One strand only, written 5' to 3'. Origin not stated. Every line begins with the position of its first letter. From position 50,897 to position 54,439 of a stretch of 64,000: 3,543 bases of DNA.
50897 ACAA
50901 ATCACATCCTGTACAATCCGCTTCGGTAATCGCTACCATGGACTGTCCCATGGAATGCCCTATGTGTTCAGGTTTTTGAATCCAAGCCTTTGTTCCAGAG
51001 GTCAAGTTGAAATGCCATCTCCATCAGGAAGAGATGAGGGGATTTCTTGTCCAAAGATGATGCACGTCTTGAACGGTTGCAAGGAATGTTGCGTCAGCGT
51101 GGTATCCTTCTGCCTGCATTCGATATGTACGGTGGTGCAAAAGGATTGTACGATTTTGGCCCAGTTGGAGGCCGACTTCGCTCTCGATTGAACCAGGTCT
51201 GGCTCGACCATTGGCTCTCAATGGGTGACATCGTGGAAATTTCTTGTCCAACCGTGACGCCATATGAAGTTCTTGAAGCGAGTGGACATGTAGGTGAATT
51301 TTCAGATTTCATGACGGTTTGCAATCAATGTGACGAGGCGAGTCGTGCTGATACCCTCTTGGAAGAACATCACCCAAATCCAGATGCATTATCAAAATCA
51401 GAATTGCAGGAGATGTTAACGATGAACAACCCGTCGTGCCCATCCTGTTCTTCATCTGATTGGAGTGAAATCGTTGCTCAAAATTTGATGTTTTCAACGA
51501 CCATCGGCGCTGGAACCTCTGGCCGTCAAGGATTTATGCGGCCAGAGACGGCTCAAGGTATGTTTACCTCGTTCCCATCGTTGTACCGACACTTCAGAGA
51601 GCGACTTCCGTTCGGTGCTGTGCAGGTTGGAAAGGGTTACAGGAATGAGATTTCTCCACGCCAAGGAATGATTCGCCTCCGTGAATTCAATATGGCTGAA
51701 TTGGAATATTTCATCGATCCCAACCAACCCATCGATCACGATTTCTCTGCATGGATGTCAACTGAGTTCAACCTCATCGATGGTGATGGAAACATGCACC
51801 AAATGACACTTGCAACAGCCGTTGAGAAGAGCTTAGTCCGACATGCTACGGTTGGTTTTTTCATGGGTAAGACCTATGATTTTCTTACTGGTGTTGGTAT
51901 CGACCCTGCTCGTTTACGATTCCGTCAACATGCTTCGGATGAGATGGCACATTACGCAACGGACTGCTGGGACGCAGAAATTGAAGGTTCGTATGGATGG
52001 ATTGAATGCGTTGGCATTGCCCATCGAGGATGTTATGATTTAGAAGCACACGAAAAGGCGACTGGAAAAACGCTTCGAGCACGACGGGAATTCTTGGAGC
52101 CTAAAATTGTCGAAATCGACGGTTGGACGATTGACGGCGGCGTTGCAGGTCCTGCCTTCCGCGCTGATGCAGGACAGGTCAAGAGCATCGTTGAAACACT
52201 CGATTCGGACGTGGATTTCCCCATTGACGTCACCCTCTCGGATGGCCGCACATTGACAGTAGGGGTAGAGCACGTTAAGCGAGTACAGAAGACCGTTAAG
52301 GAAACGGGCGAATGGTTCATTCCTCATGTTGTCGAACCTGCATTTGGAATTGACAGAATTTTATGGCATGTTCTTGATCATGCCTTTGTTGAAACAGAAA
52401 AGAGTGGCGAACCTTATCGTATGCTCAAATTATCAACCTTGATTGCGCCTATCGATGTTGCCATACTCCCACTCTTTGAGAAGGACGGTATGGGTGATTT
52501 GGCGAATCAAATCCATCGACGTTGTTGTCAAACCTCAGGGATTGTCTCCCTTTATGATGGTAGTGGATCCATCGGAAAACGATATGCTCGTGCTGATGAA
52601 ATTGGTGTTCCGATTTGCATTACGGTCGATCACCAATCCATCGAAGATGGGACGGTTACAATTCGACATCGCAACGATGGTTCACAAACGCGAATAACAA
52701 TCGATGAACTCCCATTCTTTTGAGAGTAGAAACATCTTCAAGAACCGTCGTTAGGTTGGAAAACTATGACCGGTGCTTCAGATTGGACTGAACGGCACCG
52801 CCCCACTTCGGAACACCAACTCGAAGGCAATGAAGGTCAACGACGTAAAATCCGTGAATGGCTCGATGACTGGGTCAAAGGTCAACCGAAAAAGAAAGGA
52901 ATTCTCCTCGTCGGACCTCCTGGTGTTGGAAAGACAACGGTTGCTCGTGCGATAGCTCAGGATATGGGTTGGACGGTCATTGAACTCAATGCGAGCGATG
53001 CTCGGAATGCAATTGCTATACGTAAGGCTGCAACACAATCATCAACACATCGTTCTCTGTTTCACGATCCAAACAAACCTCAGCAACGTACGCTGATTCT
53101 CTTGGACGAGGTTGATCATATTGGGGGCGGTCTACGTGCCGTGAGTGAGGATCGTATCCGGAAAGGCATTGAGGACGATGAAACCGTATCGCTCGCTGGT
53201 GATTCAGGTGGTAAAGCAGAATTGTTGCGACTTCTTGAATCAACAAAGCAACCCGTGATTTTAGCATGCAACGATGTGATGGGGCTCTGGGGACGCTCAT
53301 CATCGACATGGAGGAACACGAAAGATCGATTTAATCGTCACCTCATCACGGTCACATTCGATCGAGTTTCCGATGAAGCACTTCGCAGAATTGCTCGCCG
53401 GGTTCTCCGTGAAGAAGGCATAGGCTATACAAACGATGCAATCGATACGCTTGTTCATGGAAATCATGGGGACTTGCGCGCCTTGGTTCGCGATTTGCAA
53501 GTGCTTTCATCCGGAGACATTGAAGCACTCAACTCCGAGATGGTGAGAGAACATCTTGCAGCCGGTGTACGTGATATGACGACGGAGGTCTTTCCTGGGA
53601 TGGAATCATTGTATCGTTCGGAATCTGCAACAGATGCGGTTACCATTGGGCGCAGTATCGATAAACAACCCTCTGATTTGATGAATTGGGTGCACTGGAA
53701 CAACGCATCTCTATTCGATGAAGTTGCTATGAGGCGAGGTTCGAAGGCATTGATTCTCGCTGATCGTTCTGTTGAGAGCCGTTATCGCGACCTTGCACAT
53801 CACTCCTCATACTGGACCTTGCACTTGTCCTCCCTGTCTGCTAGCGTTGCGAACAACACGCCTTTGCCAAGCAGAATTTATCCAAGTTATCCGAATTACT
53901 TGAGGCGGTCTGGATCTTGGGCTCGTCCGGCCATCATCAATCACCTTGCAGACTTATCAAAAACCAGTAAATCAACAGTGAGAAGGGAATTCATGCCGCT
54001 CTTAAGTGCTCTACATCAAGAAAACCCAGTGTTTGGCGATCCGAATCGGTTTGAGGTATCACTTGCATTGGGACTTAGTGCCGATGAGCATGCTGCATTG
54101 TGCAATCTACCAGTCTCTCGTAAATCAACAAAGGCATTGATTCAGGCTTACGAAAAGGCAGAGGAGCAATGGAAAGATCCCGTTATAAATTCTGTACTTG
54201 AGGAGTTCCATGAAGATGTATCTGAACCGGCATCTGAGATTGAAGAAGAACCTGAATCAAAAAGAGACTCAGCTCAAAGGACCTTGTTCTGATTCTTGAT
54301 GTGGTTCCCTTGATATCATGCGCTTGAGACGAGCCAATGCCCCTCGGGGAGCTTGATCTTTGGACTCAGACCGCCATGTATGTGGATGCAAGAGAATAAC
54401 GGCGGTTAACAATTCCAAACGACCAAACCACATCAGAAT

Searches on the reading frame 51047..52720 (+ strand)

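Call 7: search_protein_families(library=pfam, proteins=[window:51047-52720:+], max_evalue=0.01)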
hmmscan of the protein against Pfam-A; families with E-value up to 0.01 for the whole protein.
window:51047-52720:+ (558 aa): 2 families
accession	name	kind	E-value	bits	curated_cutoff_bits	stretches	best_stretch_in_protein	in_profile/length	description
PF03129.25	HGTP_anticodon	-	1.7e-18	67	21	1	470-556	1-88/94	Anticodon binding domain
PF00587.30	tRNA-synt_2b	-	1.1e-08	35.8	29.3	1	164-243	13-91/179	tRNA synthetase class II core domain (G, H, P, S and T)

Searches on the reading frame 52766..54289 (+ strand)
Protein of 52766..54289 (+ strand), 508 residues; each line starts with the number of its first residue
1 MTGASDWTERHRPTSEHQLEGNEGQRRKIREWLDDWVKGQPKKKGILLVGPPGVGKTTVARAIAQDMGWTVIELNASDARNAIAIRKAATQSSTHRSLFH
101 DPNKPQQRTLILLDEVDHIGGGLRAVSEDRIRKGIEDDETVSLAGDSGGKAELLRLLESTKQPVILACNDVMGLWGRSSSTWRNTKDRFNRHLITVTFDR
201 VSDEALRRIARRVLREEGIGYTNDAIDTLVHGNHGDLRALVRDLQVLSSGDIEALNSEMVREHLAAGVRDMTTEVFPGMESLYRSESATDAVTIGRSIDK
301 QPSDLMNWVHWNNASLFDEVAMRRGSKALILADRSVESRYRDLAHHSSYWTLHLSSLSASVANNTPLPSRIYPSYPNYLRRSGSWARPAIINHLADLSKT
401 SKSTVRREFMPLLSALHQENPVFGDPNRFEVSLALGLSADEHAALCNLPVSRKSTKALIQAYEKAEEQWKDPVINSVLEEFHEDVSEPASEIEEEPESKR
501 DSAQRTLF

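Call 7: search_protein_families(library=pfam, proteins=[window:52766-54289:+], max_evalue=0.01)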
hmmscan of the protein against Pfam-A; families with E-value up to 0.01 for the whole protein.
window:52766-54289:+ (508 aa): 27 families (the best 25 are shown)
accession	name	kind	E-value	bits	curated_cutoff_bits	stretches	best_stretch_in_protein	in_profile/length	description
PF00004.35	AAA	-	4.2e-15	56.8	21.2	1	46-132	1-74/131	ATPase family associated with various cellular activities (AAA)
PF03215.21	Rad17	-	3.6e-08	34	23.8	1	5-101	7-98/186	Rad17 P-loop domain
PF13191.12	AAA_16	-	3.4e-07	31.3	32.6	1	21-115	4-101/167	AAA ATPase domain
PF13173.12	AAA_14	-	3.5e-06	27.5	27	1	43-126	2-81/129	AAA domain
PF13671.12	AAA_33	-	5.3e-06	27.2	27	1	46-92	2-46/143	AAA domain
PF13401.12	AAA_22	-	1.8e-05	25.5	27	1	44-118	6-95/130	AAA domain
PF13604.12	AAA_30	-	1.8e-05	25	27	1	46-120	21-101/191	AAA domain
PF05496.18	RuvB_N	-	1.9e-05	24.9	27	1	18-71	8-61/159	Holliday junction DNA helicase RuvB P-loop domain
PF25199.1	nSTAND_NTPase5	-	2.5e-05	24.6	34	1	25-126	21-115/145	Novel STAND NTPase 5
PF13238.12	AAA_18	-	6.4e-05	23.9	29.4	1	46-93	1-36/128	AAA domain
PF06414.18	Zeta_toxin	-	0.00011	22.2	22.3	1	38-87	11-63/199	Zeta toxin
PF13521.12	AAA_28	-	0.00013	22.7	27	1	46-73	2-29/164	AAA domain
PF07728.20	AAA_5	-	0.00013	22.5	22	1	46-80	2-37/139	AAA domain (dynein-related subfamily)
PF13207.12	AAA_17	-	0.00019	22.2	27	1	49-79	1-29/136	AAA domain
PF00005.33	ABC_tran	-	0.00021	22.3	25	0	45-69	13-37/137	ABC transporter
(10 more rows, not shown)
